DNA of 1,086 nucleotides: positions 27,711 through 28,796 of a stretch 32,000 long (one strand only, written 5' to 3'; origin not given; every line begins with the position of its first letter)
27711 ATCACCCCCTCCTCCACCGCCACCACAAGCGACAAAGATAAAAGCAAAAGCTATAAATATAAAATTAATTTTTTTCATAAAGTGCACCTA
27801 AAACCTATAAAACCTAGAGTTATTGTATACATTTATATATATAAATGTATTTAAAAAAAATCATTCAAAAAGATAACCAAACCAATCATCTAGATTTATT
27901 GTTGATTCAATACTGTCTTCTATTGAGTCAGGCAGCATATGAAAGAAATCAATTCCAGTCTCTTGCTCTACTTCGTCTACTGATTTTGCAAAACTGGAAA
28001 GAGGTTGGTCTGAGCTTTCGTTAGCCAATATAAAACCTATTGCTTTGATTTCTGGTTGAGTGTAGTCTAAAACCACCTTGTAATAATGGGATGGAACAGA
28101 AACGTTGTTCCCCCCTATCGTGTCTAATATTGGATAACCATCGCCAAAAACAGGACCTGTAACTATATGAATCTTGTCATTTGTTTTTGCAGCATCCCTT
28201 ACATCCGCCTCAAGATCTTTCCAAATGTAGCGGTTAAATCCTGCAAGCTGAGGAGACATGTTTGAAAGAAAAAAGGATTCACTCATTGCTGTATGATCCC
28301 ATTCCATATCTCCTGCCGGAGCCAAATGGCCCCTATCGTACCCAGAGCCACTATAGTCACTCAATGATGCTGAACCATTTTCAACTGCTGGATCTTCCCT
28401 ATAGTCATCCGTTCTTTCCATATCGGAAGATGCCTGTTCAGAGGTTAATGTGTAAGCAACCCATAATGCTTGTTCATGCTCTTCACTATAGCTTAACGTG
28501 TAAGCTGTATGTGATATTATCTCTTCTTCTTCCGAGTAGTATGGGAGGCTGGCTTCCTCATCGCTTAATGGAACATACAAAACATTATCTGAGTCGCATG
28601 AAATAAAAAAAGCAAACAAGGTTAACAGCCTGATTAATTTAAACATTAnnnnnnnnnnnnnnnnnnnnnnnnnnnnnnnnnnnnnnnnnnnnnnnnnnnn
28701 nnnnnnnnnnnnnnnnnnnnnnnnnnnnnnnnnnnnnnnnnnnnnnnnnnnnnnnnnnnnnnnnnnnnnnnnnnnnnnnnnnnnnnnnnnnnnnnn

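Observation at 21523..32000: Giant Ig-repeat lipoproteins, a coupled lipoprotein nuclease and a small ORF occupy the position upstream of pheT where pheS normally sits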

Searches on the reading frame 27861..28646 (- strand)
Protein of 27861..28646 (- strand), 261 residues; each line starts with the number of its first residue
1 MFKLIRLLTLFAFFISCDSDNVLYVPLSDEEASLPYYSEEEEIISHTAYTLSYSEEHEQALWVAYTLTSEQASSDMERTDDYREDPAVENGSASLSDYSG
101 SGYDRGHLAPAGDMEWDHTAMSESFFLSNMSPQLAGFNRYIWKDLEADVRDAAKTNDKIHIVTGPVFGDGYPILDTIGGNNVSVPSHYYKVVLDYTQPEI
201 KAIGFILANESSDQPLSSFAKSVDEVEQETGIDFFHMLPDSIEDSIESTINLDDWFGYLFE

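Call 6: search_protein_families(library=pfam, proteins=[window:27861-28646:-], max_evalue=0.01)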
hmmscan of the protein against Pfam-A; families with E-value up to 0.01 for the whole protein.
window:27861-28646:- (261 aa): 1 family
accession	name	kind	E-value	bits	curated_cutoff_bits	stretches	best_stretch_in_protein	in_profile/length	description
PF01223.29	Endonuclease_NS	-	5.6e-54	183.6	23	1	40-240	15-222/223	DNA/RNA non-specific endonuclease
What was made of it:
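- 27861..28646 (-): Lipoprotein nuclease, 261 aa, of the Serratia NucA / EndoG (Endonuclease_NS) family. Signal ends ..FAFFISC|DSD. PF01223 at 5.6e-54, 183.6 bits (call 6).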

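Call 9: find_encoding_contigs(protein=window:27861-28646:-, flank=10000, max_places=6)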
Protein window:27861-28646:- (261 aa): 6 contigs read that carry it; 6 places shown.
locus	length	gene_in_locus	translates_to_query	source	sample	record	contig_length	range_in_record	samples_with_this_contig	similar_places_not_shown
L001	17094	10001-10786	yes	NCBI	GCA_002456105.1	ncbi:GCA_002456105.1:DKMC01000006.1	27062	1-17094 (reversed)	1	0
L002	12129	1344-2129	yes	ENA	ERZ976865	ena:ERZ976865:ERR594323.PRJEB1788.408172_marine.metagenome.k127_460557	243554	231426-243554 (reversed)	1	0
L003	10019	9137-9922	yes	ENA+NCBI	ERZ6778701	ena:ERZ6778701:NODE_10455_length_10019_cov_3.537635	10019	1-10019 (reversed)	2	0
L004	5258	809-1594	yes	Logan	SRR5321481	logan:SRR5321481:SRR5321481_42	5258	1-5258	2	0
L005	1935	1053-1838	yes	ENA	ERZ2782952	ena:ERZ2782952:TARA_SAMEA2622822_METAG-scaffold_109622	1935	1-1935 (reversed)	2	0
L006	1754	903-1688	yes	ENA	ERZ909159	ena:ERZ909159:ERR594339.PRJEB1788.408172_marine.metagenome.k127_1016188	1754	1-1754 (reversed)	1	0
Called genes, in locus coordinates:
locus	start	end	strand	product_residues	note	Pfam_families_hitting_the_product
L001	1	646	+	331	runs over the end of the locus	PF27675:YCF81_N (faint), PF01938:TRAM (faint)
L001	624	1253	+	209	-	PF01128:IspD, PF12804:NTP_transf_3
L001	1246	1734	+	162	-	PF02542:YgbB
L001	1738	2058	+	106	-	PF03091:CutA1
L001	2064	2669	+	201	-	PF00075:RNase_H, PF13456:RVT_3 (weak)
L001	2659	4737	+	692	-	PF06283:ThuA, PF07995:GSDH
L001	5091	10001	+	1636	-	PF00082:Peptidase_S8, PF12245:Big_3_2 (faint), PF19077:Big_13 (faint), PF09136:Glucodextran_B (faint), PF13750:Big_3_3 (faint), PF07495:Y_Y_Y (faint), PF16370:MetallophosC (faint), PF16389:DUF4998 (faint)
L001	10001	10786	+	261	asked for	PF01223:Endonuclease_NS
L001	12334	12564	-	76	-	-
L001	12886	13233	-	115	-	-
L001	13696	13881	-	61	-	-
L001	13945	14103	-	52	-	-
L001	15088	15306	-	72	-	-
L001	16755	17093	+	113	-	?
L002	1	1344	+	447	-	?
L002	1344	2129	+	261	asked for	PF01223:Endonuclease_NS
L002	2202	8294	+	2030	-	PF07495:Y_Y_Y (faint), PF12245:Big_3_2 (faint), PF19077:Big_13 (weak)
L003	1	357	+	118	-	?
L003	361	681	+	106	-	PF03091:CutA1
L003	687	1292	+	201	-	PF00075:RNase_H, PF13456:RVT_3 (weak)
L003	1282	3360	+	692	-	PF06283:ThuA, PF07995:GSDH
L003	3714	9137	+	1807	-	PF00082:Peptidase_S8, PF12245:Big_3_2 (faint), PF19077:Big_13 (faint), PF09136:Glucodextran_B (faint), PF13750:Big_3_3 (faint), PF07495:Y_Y_Y (faint), PF16370:MetallophosC (faint), PF16389:DUF4998 (faint), +2 more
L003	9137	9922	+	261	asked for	PF01223:Endonuclease_NS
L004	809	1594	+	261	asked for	PF01223:Endonuclease_NS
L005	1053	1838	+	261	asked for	PF01223:Endonuclease_NS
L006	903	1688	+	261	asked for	PF01223:Endonuclease_NS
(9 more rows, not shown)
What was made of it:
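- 28646..32000 (-): Giant 1, C-terminal 1117 codons plus stop; the ORF continues past the window edge. The full protein is 1636 aa (this allele) or 1807 aa. Order of parts: signal peptide, propeptide, subtilisin S8 catalytic domain, about 11 Ig-like modules, a beta-rich domain, a C-terminal membrane hairpin. Peptidase_S8 on the full-length product (call 9).
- On Subtilase S8 (PF00082): The Pfam hit is on the full-length product (call 9).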

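Call 17: search_protein_families(library=ncbifam, proteins=[window:27861-28646:-, L003:3714-9134:+], max_evalue=0.01)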
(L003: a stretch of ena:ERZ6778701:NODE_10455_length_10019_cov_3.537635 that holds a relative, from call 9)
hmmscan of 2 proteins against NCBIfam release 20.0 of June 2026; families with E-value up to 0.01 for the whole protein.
window:27861-28646:- (261 aa): 0 families

L003:3714-9134:+ (1807 aa): 6 families
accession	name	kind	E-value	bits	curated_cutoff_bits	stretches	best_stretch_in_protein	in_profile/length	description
NF047446.1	barrel_OmpL47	domain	2.4e-43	146.4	40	4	602-638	25-59/68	OmpL47-type beta-barrel domain-containing protein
NF033510.3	Ca_tandemer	repeat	6.5e-26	90.6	50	2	1186-1227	54-95/96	Ca2+-stabilized repeat-containing adhesin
NF047441.1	Lepto_OmpL47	equivalog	2.1e-19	70.3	250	1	920-1162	72-332/336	multi-beta-barrel domain surface protein OmpL47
TIGR03921.1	T7SS_mycosin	equivalog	1.5e-17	63.8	278.75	1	151-446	5-280/353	type VII secretion-associated serine protease mycosin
NF033707.1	T9SS_sortase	equivalog_domain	6.1e-07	27.5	420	0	1374-1447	955-1025/1095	type IX secretion system sortase PorU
NF033595.1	denti_PrtP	equivalog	0.0025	16.5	300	0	160-241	190-274/606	dentilisin complex serine proteinase subunit PrtP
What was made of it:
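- Closest known: Treponema denticola dentilisin. Different: The PrtP model scores 16.5 bits against a cut-off of 300 (call 17).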

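Call 21: find_homologous_proteins(query=window:27861-28646:-, max_evalue=1e-10)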
Query window:27861-28646:- (261 aa): 7854 proteins with E <= 1e-10 among 8000 candidates; the best 120 are listed.
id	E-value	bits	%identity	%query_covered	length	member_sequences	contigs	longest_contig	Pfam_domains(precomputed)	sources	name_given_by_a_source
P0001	1.1e-164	564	97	100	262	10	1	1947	PF01223.30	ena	-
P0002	1.3e-152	525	88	100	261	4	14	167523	PF01223.30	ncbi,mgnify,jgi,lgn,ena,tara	mgnify:CR=1 FL=1|tara:strand:+ start:1041 stop:1826 length:786 start_codon:yes stop_codon:yes gene_t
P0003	8.8e-140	482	82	99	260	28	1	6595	PF01223.30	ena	-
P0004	4.8e-90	320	62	88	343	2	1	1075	PF14716.14,PF12836.14,PF00633.30,PF01223.30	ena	-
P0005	1.4e-88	315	61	88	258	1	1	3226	PF01223.30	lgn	-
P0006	5.4e-88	313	58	96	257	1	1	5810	PF01223.30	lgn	-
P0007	7.6e-87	309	63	85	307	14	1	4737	PF14520.13,PF14716.14,PF12836.14,PF00633.30,PF01223.30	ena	-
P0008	1.2e-86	308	60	87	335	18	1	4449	PF14520.13,PF14716.14,PF12836.14,PF00633.30,PF01223.30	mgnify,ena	mgnify:CR=1 FL=1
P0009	1.5e-86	308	60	88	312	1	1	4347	PF01223.30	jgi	-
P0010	1.9e-86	308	62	87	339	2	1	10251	PF14520.13,PF14716.14,PF12836.14,PF00633.30,PF01223.30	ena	-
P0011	2.2e-86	307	61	88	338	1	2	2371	PF14520.13,PF14716.14,PF12836.14,PF00633.30,PF01223.30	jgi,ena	-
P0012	2.5e-86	307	61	88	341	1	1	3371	PF14520.13,PF14716.14,PF12836.14,PF00633.30,PF01223.30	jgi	-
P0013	3.2e-86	307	61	87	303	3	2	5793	PF01223.30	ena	-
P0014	5.3e-86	306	58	97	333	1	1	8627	PF14520.13,PF14716.14,PF12836.14,PF00633.30,PF01223.30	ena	-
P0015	5.9e-86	306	57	95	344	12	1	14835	PF14520.13,PF14716.14,PF12836.14,PF00633.30,PF01223.30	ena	-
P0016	8.5e-86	306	61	87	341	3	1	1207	PF14520.13,PF14716.14,PF12836.14,PF00633.30,PF01223.30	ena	-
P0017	1.3e-85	305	60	87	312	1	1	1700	PF01223.30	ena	-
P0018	2.4e-85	304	61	87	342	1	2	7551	PF14520.13,PF14716.14,PF12836.14,PF00633.30,PF01223.30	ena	-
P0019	3.0e-85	304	59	88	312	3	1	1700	PF01223.30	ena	-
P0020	7.5e-85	302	59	88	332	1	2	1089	PF12836.14,PF00633.30,PF01223.30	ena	-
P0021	9.3e-85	302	61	87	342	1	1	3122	PF14520.13,PF14716.14,PF12836.14,PF00633.30,PF01223.30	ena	-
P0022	1.6e-84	301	60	90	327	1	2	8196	PF14520.13,PF14716.14,PF12836.14,PF00633.30,PF01223.30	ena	-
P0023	2.4e-84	301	60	90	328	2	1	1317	PF14520.13,PF12836.14,PF00633.30,PF01223.30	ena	-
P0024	9.7e-84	299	60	85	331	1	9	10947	PF14520.13,PF14716.14,PF12836.14,PF00633.30,PF01223.30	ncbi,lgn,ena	-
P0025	1.3e-83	298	57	90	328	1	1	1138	PF14520.13,PF14716.14,PF12836.14,PF00633.30,PF01223.30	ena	-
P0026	1.7e-83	298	56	90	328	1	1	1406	PF14520.13,PF14716.14,PF12836.14,PF00633.30,PF01223.30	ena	-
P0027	2.8e-83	297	57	96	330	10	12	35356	PF14520.13,PF14716.14,PF12836.14,PF00633.30,PF01223.30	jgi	jgi:endonuclease G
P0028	4.5e-83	297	55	96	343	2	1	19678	PF14520.13,PF14716.14,PF12836.14,PF00633.30,PF01223.30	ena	-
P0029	4.5e-83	297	62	84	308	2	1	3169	PF14520.13,PF14716.14,PF12836.14,PF00633.30,PF01223.30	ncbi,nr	ncbi:MAG: DNA/RNA non-specific endonuclease, partial [Bacteroidetes bacterium]|nr:DNA/RNA non-specif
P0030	7.2e-83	296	59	89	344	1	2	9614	PF14520.13,PF14716.14,PF12836.14,PF00633.30,PF01223.30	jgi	-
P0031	9.2e-83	296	56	90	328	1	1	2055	PF14716.14,PF12836.14,PF00633.30,PF01223.30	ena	-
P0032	1.2e-82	295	59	88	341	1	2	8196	PF14520.13,PF14716.14,PF12836.14,PF00633.30,PF01223.30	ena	-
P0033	1.5e-82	295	55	96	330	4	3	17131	PF14520.13,PF14716.14,PF12836.14,PF00633.30,PF01223.30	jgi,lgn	jgi:endonuclease G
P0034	1.6e-82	295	56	90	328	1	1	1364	PF14520.13,PF12836.14,PF00633.30,PF01223.30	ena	-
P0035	1.8e-82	295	55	98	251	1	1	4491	PF01223.30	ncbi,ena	-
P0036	2.5e-82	294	60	88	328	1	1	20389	PF14520.13,PF12836.14,PF00633.30,PF01223.30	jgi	-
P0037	4.4e-82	293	55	92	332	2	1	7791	PF14520.13,PF11798.15,PF14716.14,PF12836.14,PF21176.4,PF00633.30,PF01223.30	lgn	-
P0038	5.5e-82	293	56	90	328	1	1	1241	PF12836.14,PF00633.30,PF01223.30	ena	-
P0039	8.0e-82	293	58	90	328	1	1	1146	PF14520.13,PF12836.14,PF00633.30,PF01223.30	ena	-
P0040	8.3e-82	293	59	88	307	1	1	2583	PF01223.30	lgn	-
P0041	8.4e-82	292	60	85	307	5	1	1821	PF14520.13,PF14716.14,PF12836.14,PF00633.30,PF01223.30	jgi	-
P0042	1.0e-81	292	56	96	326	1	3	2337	PF12587.15,PF01223.30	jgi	-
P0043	1.1e-81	292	60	89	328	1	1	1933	PF14520.13,PF12836.14,PF00633.30,PF01223.30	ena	-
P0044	1.5e-81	292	56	90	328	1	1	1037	PF14520.13,PF14716.14,PF12836.14,PF00633.30,PF01223.30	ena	-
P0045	1.6e-81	292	60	88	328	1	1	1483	PF14520.13,PF12836.14,PF00633.30,PF01223.30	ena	-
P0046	1.9e-81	291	60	89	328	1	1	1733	PF14520.13,PF12836.14,PF00633.30,PF01223.30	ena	-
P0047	2.0e-81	291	58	89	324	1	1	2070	PF01223.30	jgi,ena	-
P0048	2.2e-81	291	56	90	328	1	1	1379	PF14520.13,PF14716.14,PF12836.14,PF00633.30,PF01223.30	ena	-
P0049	2.5e-81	291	59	90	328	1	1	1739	PF14520.13,PF12836.14,PF00633.30,PF01223.30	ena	-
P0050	2.6e-81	291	60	88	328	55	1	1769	PF14520.13,PF12836.14,PF00633.30,PF01223.30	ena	-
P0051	2.9e-81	291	60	89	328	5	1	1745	PF12836.14,PF00633.30,PF01223.30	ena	-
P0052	2.9e-81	291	59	88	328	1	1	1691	PF14520.13,PF12836.14,PF00633.30,PF01223.30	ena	-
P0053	3.1e-81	291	58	84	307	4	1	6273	PF14520.13,PF14716.14,PF12836.14,PF00633.30,PF01223.30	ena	-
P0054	3.3e-81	291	55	96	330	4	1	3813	PF14520.13,PF14716.14,PF12836.14,PF00633.30,PF01223.30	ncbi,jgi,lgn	-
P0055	3.5e-81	290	60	89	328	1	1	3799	PF14520.13,PF12836.14,PF00633.30,PF01223.30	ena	-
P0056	3.9e-81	290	60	89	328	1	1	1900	PF14520.13,PF12836.14,PF00633.30,PF01223.30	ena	-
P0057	4.8e-81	290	56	90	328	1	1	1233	PF14520.13,PF14716.14,PF12836.14,PF00633.30,PF01223.30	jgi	-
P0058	6.4e-81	290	55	97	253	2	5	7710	PF01223.30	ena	-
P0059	6.8e-81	290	59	89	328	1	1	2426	PF14520.13,PF12836.14,PF00633.30,PF01223.30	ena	-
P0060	1.1e-80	289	59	90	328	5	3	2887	PF12836.14,PF00633.30,PF01223.30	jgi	jgi:endonuclease G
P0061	1.4e-80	289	59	90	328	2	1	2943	PF12836.14,PF00633.30,PF01223.30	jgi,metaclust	metaclust:\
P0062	1.6e-80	288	59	90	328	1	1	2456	PF12836.14,PF00633.30,PF01223.30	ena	-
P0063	2.5e-80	288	57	90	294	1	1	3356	PF19067.7,PF01223.30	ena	-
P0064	2.5e-80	288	61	83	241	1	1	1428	PF01223.30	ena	-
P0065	2.7e-80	288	59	89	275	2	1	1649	PF01223.30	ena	-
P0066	2.8e-80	287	58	89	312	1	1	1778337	PF01223.30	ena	-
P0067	3.0e-80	287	60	85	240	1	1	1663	PF01223.30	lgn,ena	-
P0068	3.2e-80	287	59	89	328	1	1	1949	PF12836.14,PF00633.30,PF01223.30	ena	-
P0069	3.2e-80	287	64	82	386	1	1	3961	PF01223.30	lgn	-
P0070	3.3e-80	287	54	97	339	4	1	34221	PF14520.13,PF14716.14,PF12836.14,PF00633.30,PF01223.30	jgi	jgi:endonuclease G, mitochondrial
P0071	3.5e-80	287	59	84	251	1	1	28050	PF01223.30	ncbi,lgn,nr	ncbi:MAG: DNA/RNA non-specific endonuclease [Candidatus Stahlbacteria bacterium]|nr:DNA/RNA non-spec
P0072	4.3e-80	287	57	87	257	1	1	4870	PF01223.30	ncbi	-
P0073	5.0e-80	287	59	88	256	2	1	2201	PF01223.30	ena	-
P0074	6.5e-80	286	61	84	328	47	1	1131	PF19067.7,PF01223.30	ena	-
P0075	6.7e-80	286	58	84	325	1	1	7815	PF12836.14,PF00633.30,PF01223.30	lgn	-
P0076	6.7e-80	286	57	92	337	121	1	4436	PF01223.30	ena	-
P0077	8.0e-80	286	58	87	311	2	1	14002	PF01223.30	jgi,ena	-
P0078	1.0e-79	286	57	90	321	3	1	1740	PF01223.30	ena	-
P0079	1.1e-79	286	56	87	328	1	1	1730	PF14520.13,PF12836.14,PF00633.30,PF01223.30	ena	-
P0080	1.3e-79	285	64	83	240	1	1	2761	PF01223.30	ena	-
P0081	1.3e-79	285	55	96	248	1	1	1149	PF01223.30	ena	-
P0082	2.8e-79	284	56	89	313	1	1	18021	PF01223.30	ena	-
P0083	3.0e-79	284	56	87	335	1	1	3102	PF01223.30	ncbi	-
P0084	3.1e-79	284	60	82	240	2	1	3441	PF01223.30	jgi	-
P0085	3.3e-79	284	59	90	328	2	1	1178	PF14716.14,PF12836.14,PF00633.30,PF01223.30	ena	-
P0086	3.8e-79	284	59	85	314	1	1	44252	PF01223.30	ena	-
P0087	4.0e-79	284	59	90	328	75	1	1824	PF14520.13,PF12836.14,PF00633.30,PF01223.30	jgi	-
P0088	4.1e-79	284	57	88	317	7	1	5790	PF01223.30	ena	-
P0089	4.6e-79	284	54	97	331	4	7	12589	PF01223.30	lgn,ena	-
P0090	4.9e-79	283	59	85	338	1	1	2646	PF01223.30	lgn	-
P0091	5.3e-79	283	60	83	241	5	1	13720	PF01223.30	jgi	-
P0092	5.4e-79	283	58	89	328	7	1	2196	PF14520.13,PF12836.14,PF00633.30,PF01223.30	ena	-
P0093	5.5e-79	283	54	97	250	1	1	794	PF01223.30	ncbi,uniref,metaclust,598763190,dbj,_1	ncbi:unnamed protein product [marine sediment metagenome]|uniref:Endonuclease n=1 Tax=marine sedimen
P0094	5.5e-79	283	59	89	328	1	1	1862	PF14520.13,PF12836.14,PF00633.30,PF01223.30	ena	-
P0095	5.7e-79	283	55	96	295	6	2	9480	PF19067.7,PF01223.30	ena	-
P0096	6.2e-79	283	63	83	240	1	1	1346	PF01223.30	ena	-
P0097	7.5e-79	283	59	85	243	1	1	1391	PF01223.30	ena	-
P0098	8.3e-79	283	59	85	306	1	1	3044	PF19067.7,PF01223.30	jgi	jgi:endonuclease G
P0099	8.3e-79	283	59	85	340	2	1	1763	PF01223.30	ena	-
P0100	1.1e-78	282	54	97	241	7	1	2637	PF01223.30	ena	-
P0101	1.1e-78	282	55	97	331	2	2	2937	PF19067.7,PF01223.30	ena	-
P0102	1.1e-78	282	63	83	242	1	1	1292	PF01223.30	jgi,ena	-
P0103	1.3e-78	282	59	85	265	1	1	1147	PF01223.30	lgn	-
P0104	1.5e-78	282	60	87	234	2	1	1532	PF01223.30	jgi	-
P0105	1.5e-78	282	56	95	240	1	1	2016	PF01223.30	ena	-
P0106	1.9e-78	281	58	85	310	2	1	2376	PF01223.30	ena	-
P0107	2.5e-78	281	60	82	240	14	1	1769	PF01223.30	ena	-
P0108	2.6e-78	281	58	87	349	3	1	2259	PF01223.30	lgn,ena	-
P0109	2.9e-78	281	60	85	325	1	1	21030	PF01223.30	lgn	-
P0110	3.0e-78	281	56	93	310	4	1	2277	PF01223.30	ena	-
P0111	3.2e-78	281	58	89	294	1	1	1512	PF01223.30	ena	-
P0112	3.3e-78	281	57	88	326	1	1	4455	PF14520.13,PF14716.14,PF12836.14,PF00633.30,PF01223.30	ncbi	-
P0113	3.7e-78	281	54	97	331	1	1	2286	PF01223.30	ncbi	-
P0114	3.7e-78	281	54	97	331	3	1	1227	PF01223.30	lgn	-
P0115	4.2e-78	280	56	87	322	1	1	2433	PF01223.30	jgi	-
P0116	4.7e-78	280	59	86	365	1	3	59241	PF19067.7,PF01223.30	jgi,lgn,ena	-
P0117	5.2e-78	280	57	85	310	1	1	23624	PF01223.30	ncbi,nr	ncbi:MAG: DNA/RNA non-specific endonuclease [Spirochaetia bacterium]|nr:DNA/RNA non-specific endonuc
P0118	5.5e-78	280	60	82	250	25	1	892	PF01223.30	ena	-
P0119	7.3e-78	280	56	87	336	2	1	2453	PF01223.30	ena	-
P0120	7.5e-78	280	60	82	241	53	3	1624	PF01223.30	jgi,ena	jgi:endonuclease G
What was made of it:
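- Closest known: Serratia NucA / Anabaena NucA / mitochondrial EndoG. Different: It lacks the helix-hairpin-helix DNA-binding domains that many of its closest metagenomic relatives carry (call 21).
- The nuclease family is huge: 7854 hits at E<=1e-10 (call 21).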

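Call 22: find_encoding_contigs(protein=P0002, flank=10000, max_places=3)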
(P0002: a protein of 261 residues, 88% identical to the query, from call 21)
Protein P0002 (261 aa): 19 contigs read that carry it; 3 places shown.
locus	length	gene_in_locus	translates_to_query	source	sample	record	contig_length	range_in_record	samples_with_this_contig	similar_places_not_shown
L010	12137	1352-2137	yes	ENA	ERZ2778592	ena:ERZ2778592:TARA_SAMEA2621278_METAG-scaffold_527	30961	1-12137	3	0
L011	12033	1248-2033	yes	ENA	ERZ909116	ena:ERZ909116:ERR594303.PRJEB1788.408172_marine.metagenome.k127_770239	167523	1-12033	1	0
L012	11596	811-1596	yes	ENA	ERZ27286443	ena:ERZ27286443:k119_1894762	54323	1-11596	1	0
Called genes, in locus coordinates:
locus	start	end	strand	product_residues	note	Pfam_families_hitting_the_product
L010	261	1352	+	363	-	-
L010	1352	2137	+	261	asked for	PF01223:Endonuclease_NS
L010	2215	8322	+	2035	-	PF07495:Y_Y_Y (faint), PF12245:Big_3_2 (faint), PF19077:Big_13 (weak)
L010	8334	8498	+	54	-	-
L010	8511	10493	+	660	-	PF03483:B3_4, PF03484:B5, PF17759:tRNA_synthFbeta, PF03147:FDX-ACB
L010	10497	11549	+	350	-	PF00383:dCMP_cyt_deam_1, PF14437:MafB19-deam, PF01872:RibD_C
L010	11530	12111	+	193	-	PF00677:Lum_binding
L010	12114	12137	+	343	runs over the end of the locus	PF00926:DHBP_synthase, PF00925:GTP_cyclohydro2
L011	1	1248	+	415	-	?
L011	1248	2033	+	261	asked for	PF01223:Endonuclease_NS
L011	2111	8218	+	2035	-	PF07495:Y_Y_Y (faint), PF19077:Big_13 (faint), PF12245:Big_3_2 (faint)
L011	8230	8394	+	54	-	-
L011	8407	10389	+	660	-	PF03483:B3_4, PF03484:B5, PF17759:tRNA_synthFbeta, PF03147:FDX-ACB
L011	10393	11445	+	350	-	PF00383:dCMP_cyt_deam_1, PF14437:MafB19-deam, PF01872:RibD_C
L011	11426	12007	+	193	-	PF00677:Lum_binding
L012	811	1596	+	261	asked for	PF01223:Endonuclease_NS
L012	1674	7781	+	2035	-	PF07495:Y_Y_Y (faint), PF19077:Big_13 (faint), PF12245:Big_3_2 (faint)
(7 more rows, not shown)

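Call 23: find_encoding_contigs(protein=P0003, flank=10000, max_places=3)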
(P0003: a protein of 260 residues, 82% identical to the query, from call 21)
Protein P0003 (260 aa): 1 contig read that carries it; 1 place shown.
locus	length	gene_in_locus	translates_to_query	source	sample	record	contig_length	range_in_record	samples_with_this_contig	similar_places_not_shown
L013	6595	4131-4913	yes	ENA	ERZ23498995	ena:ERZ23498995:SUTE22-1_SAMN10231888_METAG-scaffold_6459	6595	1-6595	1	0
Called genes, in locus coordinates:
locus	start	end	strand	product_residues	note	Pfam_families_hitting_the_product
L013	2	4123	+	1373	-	?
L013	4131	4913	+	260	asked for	PF01223:Endonuclease_NS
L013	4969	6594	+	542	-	?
